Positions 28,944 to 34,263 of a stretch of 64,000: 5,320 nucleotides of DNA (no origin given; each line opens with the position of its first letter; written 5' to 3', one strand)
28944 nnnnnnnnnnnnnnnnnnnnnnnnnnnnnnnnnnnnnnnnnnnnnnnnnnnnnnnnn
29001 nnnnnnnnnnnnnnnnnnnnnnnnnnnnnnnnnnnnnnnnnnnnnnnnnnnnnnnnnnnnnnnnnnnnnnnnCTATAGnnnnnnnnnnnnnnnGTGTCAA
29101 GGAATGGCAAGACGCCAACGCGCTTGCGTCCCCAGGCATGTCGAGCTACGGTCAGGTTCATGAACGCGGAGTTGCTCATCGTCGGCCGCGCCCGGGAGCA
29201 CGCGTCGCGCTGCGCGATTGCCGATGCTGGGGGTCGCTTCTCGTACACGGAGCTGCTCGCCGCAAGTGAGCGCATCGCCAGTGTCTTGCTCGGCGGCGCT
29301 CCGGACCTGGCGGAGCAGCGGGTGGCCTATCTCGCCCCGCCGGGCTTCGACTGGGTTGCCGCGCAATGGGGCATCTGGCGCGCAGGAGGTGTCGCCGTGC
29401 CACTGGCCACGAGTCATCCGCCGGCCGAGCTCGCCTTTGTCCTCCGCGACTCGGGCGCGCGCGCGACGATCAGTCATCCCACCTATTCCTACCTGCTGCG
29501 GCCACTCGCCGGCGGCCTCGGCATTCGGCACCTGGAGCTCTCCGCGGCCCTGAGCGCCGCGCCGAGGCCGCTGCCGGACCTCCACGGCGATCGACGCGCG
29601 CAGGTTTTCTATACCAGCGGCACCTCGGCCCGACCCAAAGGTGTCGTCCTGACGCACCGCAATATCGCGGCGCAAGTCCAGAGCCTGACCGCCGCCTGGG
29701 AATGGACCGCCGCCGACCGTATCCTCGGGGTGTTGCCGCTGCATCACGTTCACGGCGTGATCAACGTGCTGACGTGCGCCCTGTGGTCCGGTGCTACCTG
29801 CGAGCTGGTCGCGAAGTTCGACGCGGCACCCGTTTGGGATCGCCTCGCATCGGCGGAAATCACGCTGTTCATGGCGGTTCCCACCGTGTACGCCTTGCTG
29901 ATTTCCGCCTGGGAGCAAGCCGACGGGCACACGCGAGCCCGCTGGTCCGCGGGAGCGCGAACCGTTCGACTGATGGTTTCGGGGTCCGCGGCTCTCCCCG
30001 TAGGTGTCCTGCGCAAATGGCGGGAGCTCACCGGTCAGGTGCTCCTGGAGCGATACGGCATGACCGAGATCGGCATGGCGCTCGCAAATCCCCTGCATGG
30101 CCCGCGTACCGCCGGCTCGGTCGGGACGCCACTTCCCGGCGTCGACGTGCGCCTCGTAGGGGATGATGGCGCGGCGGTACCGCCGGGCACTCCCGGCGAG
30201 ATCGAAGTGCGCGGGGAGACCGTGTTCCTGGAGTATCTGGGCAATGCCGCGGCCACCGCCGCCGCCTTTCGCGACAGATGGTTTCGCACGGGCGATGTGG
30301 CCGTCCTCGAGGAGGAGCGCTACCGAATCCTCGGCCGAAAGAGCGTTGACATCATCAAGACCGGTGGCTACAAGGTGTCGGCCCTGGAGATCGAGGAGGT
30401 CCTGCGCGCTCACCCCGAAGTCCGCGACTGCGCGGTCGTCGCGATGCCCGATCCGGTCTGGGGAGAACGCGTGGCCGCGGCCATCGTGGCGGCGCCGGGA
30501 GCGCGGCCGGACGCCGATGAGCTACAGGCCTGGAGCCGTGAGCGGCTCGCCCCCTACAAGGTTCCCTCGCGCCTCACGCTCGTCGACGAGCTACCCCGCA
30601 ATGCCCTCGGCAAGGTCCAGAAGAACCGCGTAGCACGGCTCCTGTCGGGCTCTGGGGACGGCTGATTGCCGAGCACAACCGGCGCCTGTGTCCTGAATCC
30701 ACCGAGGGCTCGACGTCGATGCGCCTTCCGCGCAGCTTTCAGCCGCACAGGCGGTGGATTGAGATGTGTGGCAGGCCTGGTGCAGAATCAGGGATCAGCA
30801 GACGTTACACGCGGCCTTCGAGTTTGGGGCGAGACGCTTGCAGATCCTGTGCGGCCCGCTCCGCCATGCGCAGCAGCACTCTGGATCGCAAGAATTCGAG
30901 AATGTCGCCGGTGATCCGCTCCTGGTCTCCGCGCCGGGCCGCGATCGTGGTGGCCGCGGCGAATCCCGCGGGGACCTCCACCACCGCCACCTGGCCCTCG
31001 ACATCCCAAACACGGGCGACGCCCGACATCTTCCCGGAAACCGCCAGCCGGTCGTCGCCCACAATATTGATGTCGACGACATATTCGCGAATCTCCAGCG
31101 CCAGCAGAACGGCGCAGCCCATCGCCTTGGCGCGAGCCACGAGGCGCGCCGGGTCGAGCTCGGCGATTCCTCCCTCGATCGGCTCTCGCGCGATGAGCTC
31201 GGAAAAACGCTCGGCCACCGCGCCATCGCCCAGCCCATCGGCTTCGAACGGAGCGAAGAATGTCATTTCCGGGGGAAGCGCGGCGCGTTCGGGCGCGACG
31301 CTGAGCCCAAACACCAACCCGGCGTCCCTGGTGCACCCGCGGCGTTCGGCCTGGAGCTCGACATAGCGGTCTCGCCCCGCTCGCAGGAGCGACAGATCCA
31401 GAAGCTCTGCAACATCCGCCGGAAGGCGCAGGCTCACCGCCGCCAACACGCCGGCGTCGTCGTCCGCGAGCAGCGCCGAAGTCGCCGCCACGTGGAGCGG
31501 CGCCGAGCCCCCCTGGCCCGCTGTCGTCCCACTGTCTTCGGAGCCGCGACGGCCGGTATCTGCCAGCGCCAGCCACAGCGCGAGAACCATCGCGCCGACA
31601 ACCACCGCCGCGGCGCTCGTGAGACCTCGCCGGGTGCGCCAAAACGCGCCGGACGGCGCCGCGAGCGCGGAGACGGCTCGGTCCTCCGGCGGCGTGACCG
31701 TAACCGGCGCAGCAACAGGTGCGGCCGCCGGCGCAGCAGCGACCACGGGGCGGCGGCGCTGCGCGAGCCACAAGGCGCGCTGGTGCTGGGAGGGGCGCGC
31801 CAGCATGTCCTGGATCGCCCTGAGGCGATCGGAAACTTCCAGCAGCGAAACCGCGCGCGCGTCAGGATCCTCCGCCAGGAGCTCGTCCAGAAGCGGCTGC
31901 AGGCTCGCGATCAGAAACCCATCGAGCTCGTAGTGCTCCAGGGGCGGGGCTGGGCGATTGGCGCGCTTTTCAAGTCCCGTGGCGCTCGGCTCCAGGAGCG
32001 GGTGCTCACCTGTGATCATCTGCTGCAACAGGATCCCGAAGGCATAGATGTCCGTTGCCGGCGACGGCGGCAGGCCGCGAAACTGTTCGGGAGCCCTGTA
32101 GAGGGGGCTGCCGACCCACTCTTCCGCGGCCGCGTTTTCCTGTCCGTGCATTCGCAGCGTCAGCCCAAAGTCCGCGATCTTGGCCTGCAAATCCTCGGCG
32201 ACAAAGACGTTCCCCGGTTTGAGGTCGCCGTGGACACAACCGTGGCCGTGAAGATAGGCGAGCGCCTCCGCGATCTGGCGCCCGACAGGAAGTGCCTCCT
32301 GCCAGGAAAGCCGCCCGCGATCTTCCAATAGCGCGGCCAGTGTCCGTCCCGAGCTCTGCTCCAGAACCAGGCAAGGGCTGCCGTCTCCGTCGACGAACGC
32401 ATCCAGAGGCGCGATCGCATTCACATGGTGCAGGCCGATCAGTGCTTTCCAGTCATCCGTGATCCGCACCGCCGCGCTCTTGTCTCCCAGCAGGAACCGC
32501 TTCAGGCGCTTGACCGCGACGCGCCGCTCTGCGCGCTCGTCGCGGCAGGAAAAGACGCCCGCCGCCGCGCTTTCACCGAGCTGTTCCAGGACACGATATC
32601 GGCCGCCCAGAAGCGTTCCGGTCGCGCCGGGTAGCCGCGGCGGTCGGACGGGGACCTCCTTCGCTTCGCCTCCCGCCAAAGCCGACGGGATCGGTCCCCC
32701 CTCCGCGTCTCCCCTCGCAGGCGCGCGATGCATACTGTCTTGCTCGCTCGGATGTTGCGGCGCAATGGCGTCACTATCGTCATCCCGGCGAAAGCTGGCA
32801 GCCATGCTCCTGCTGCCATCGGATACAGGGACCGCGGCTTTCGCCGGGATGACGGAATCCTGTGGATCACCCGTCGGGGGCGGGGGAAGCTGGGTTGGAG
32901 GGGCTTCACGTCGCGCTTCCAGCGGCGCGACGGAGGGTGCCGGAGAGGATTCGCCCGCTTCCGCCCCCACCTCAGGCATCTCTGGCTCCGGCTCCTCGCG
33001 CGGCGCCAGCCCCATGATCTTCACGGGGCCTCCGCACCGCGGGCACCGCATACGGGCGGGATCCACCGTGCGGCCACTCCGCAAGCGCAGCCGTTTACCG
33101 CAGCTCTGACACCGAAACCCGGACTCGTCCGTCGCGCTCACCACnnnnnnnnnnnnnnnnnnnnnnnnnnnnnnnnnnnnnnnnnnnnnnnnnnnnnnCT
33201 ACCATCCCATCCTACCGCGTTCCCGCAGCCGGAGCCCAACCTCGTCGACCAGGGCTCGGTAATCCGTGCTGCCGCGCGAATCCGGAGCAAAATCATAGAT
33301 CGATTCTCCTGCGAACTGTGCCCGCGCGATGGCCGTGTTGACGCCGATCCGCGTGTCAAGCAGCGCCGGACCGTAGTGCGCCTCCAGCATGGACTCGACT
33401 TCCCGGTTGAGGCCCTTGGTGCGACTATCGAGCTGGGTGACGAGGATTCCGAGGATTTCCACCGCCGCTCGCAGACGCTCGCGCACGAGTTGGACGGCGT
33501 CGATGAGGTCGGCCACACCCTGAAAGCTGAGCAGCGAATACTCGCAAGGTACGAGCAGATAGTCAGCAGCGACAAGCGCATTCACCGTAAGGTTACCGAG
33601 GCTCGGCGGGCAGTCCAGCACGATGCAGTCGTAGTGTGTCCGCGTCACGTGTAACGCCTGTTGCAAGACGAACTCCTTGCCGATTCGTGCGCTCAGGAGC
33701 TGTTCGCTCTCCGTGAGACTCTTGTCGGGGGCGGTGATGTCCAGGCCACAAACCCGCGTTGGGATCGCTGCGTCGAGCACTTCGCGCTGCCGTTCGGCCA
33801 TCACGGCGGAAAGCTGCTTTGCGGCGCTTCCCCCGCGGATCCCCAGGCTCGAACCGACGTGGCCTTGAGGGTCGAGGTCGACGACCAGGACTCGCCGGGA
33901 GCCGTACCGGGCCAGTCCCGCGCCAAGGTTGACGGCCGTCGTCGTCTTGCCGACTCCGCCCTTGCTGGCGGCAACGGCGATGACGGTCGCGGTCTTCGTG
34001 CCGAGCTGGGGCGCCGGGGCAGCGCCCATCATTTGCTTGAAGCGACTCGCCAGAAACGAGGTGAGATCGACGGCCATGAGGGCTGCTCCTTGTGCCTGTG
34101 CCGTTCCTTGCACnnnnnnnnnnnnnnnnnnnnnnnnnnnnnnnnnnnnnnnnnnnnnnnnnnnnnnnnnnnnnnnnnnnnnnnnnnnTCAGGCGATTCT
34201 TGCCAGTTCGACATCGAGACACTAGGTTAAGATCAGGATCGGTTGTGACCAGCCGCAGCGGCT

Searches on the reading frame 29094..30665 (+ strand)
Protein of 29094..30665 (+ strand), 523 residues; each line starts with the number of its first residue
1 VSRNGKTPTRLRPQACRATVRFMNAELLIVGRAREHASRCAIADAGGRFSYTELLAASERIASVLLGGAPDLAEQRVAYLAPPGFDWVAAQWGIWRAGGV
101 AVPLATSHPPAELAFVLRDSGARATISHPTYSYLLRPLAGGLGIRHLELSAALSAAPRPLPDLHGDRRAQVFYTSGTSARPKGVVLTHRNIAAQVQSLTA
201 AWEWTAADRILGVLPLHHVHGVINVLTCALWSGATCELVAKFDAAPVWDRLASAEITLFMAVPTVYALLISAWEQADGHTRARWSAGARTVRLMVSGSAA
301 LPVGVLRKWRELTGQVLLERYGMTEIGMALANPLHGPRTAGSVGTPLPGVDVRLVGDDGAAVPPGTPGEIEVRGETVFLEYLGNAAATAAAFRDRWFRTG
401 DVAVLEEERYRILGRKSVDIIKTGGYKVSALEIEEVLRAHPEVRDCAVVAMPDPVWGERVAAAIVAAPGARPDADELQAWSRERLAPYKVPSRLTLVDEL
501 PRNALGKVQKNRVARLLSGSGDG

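Call 61: search_protein_families(library=pfam, proteins=[window:29094-30665:+], max_evalue=0.00001)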
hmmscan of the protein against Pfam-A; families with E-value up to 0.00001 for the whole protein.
window:29094-30665:+ (523 aa): 2 families
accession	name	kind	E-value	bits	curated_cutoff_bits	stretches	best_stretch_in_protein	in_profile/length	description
PF00501.34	AMP-binding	-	4.5e-73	246.7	29.9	1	32-382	4-384/384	AMP-binding enzyme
PF13193.12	AMP-binding_C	-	1.5e-21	77.5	24.5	1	432-507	1-76/76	AMP-binding enzyme C-terminal domain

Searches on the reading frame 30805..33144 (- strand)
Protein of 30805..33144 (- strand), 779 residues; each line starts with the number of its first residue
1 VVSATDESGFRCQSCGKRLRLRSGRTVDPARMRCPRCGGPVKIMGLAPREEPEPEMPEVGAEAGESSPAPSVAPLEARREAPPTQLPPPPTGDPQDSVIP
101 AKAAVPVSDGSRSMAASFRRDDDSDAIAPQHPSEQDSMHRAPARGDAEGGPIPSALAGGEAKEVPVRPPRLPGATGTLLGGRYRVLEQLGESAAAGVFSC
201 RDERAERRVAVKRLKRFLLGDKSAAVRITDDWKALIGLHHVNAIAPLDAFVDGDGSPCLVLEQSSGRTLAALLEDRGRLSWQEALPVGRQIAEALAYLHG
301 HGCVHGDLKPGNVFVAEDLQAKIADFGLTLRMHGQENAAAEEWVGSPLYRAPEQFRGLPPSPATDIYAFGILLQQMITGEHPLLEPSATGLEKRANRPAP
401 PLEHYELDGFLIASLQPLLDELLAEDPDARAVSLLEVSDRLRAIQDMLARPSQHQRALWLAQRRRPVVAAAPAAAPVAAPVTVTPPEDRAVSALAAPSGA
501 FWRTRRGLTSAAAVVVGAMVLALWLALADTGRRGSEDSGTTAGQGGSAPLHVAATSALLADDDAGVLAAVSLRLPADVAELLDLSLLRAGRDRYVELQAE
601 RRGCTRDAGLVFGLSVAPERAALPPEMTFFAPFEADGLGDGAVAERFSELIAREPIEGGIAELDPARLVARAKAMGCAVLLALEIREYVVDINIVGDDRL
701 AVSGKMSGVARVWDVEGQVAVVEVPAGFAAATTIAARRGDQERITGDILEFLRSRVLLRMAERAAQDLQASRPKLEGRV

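Call 38: search_protein_families(library=ncbifam, proteins=[window:30805-33144:-], max_evalue=0.000001)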
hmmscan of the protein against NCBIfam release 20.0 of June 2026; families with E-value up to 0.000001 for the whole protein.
window:30805-33144:- (779 aa): 12 families
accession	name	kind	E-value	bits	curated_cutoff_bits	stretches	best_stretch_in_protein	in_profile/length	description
NF033483.0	PknB_PASTA_kin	equivalog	2.6e-47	162.1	450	1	176-512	2-336/563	Stk1 family PASTA domain-containing Ser/Thr kinase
NF038150.1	lanthi_synth_IV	equivalog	1.3e-35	123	650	1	170-500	181-518/851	class IV lanthionine synthetase LanL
NF047741.1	antiphage_MADS6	equivalog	9.4e-31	107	460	2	299-453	316-469/612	methylation-associated defense system protein kinase MAD6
TIGR03903.1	TOMM_kin_cyc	equivalog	2.4e-28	98.6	705.75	1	206-445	3-248/1267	TOMM system kinase/cyclase fusion protein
NF052427.1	StpK7MSMEG_1200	equivalog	6.2e-24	84.4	900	1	181-442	7-266/601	serine/threonine protein kinase StpK7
NF033442.0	BREX_PglW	equivalog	4.8e-17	61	990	1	174-320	505-647/1391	BREX system serine/threonine kinase PglW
NF009651.0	PRK13184.1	equivalog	2e-14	52.5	839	1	182-391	3-239/932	serine/threonine-protein kinase PknD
NF038151.1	lanthi_synth_III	equivalog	2.2e-14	52.8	575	1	177-385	216-431/833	class III lanthionine synthetase LanKC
NF053615.1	SerThrKinAfsKStmc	equivalog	4e-14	52.2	1300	1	181-384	13-214/809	protein serine/threonine kinase AfsK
NF043056.1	T4SS_LegK1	equivalog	3.7e-10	39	550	1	225-375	122-282/516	Dot/Icm T4SS effector kinase LegK1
NF040671.1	PLuB_AAA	exception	3.8e-09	34.5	999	1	235-376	59-196/1256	PLuB system helicase-like protein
TIGR03724.2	arch_bud32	equivalog_domain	4.8e-08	32.7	125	1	226-340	38-142/193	KEOPS complex kinase/ATPase Bud32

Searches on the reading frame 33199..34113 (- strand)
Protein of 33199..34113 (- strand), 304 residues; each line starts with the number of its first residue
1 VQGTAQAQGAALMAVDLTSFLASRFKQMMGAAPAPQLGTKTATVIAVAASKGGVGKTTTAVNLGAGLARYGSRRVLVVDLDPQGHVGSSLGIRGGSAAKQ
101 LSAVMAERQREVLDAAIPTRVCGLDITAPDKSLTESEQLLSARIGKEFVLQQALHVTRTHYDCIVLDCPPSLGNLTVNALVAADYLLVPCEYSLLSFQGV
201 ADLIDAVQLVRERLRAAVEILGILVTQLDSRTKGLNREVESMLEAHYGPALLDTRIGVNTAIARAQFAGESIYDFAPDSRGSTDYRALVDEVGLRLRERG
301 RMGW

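Call 38: search_protein_families(library=ncbifam, proteins=[window:33199-34113:-], max_evalue=0.000001)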
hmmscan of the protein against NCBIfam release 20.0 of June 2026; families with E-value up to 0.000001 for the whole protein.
window:33199-34113:- (304 aa): 15 families
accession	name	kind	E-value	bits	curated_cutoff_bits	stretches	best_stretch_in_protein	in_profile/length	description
NF041546.1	ParA_partition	equivalog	8.7e-33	113.6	180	2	149-291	65-203/203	ParA family partition ATPase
TIGR03453.1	partition_RepA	equivalog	2.2e-27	95.9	348.45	1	38-280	100-358/387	plasmid partitioning protein RepA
TIGR03371.1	cellulose_yhjQ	equivalog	3.9e-20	72.4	157.85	1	43-288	2-237/246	cellulose biosynthesis protein BcsQ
NF041283.1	PrgP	equivalog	3.2e-19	69.4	400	1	43-245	3-211/297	ParA superfamily DNA segregation protein PrgP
NF010443.0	PRK13869.1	subfamily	1.1e-17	63.9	446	1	38-200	117-291/405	plasmid-partitioning protein RepA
TIGR01969.1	minD_arch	subfamily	1.6e-17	63.5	201.75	1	44-292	2-230/251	cell division ATPase MinD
NF010259.0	PRK13705.1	equivalog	1e-14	54.4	725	1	41-283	105-359/388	plasmid-partitioning protein SopA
TIGR01968.1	minD_bact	equivalog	1e-10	41.5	212.9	1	43-81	2-39/261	septum site-determining protein MinD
TIGR03018.1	pepcterm_TyrKin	hypoth_equivalog_domain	1.3e-10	40.9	230.65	1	39-180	32-168/207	XrtA-associated tyrosine autokinase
TIGR01007.1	eps_fam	subfamily_domain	2.3e-09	37.1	108.05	1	38-231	13-193/204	polysaccharide biosynthesis tyrosine autokinase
TIGR03815.1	CpaE_hom_Actino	equivalog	3.7e-08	32.9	154.45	1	36-190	105-252/340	septum site-determining protein Ssd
TIGR01287.1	nifH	equivalog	2.3e-07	30.4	394.35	0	50-111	7-65/275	nitrogenase iron protein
NF053621.1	ATPseBagBMYCTU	equivalog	3.8e-07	29.5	521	0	40-94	9-62/371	ATPase BagB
NF041136.1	MrpORP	equivalog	4.6e-07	29.5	450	0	43-223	6-179/365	iron-sulfur cluster carrier protein MrpORP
NF008669.0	PRK11670.1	equivalog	5.1e-07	28.9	348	0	43-224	108-275/369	iron-sulfur cluster carrier protein ApbC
